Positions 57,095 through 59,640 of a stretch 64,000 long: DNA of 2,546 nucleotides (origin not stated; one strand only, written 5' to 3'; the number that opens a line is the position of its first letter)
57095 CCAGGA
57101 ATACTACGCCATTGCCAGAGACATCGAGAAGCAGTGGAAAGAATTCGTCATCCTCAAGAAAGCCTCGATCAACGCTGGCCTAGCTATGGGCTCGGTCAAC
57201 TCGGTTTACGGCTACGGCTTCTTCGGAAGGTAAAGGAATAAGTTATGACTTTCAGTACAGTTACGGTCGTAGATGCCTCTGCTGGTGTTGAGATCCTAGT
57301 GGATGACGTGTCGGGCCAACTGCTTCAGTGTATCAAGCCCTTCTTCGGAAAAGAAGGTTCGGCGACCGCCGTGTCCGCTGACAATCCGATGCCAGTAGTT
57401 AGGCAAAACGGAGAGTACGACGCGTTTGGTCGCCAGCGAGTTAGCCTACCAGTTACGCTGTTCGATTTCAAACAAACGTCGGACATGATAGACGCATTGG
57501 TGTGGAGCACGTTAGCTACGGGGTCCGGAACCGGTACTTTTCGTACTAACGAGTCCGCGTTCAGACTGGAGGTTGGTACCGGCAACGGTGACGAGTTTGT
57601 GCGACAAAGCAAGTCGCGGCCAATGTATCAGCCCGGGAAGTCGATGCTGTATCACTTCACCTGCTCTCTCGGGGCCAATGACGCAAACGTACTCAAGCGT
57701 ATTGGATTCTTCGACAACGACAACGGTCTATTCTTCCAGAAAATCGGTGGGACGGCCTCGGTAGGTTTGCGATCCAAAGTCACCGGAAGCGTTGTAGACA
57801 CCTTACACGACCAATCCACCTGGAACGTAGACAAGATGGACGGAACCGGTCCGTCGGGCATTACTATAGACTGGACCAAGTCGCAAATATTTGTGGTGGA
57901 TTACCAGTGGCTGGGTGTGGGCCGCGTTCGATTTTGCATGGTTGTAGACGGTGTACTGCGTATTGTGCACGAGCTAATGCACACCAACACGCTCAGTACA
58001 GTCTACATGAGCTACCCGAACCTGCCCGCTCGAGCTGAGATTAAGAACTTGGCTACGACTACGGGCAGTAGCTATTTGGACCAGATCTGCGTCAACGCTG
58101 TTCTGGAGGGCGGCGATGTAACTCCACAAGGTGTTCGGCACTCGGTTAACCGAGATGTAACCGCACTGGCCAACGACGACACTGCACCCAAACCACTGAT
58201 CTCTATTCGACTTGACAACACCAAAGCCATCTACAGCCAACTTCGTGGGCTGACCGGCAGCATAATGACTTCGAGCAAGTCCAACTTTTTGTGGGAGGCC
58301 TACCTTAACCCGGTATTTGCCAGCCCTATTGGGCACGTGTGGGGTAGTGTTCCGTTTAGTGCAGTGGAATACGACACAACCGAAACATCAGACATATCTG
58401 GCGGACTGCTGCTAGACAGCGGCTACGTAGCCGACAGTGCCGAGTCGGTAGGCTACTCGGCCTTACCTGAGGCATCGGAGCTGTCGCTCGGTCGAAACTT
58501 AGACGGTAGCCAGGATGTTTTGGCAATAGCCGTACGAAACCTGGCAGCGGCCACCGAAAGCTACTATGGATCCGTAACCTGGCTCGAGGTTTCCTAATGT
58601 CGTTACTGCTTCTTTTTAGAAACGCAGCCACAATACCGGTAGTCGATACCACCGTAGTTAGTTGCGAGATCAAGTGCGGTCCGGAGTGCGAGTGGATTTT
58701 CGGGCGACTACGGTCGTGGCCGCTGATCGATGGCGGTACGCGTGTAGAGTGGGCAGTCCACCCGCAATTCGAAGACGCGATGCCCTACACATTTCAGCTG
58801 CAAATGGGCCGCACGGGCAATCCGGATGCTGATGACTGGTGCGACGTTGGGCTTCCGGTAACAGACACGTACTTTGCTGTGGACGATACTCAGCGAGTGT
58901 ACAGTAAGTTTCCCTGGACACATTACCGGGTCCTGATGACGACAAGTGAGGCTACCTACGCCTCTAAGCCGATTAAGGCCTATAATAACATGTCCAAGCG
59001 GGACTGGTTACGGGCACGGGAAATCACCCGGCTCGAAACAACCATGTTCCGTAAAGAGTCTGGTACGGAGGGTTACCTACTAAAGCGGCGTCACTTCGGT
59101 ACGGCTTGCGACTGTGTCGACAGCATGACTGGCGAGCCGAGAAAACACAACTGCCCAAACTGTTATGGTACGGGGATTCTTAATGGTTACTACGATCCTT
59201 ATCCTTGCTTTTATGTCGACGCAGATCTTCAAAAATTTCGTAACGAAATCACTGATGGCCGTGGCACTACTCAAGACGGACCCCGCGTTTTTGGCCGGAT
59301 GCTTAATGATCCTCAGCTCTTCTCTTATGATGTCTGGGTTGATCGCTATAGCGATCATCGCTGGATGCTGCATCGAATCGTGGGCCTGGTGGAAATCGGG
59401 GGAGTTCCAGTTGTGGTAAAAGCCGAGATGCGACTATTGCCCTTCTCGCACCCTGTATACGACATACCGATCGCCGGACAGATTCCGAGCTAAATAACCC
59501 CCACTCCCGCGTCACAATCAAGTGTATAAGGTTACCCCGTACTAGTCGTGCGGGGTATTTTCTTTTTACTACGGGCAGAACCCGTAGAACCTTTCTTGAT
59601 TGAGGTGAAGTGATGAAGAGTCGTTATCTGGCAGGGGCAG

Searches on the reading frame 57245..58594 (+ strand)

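Call 29: search_protein_families(library=phrogs, proteins=[window:57245-58594:+], max_evalue=0.00001)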
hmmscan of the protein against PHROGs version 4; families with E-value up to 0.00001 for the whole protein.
window:57245-58594:+ (450 aa): 2 families
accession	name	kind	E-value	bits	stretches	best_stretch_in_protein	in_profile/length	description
phrog_1645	-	head and packaging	6.8e-92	309.5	1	52-449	45-439/440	virion structural protein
phrog_5838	-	head and packaging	9e-24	84.3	1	183-273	566-657/1106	virion structural protein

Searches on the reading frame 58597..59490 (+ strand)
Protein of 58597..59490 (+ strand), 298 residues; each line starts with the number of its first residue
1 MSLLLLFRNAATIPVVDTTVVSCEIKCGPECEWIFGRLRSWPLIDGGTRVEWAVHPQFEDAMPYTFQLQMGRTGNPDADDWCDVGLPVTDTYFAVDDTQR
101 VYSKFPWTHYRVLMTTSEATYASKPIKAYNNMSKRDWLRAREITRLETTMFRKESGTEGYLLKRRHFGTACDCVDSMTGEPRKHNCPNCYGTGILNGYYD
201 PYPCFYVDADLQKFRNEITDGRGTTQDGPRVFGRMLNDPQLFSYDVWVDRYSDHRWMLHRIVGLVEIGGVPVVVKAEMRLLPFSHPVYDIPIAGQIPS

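Call 85: find_encoding_contigs(protein=window:58597-59490:+, flank=10000, max_places=1)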
Protein window:58597-59490:+ (298 aa): 9 contigs read that carry it; 1 place shown.
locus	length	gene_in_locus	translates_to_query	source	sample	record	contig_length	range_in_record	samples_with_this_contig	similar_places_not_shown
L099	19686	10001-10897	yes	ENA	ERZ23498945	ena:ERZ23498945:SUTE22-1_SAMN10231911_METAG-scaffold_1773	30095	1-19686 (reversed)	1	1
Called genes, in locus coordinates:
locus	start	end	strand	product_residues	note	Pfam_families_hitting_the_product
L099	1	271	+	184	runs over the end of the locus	-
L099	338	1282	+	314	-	-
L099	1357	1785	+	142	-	-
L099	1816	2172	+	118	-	-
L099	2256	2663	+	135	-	-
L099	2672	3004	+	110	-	-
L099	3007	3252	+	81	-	-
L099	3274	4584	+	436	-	-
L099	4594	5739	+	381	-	-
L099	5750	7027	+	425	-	-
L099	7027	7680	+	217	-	-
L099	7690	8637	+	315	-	-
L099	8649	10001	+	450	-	-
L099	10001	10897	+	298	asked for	-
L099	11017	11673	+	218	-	-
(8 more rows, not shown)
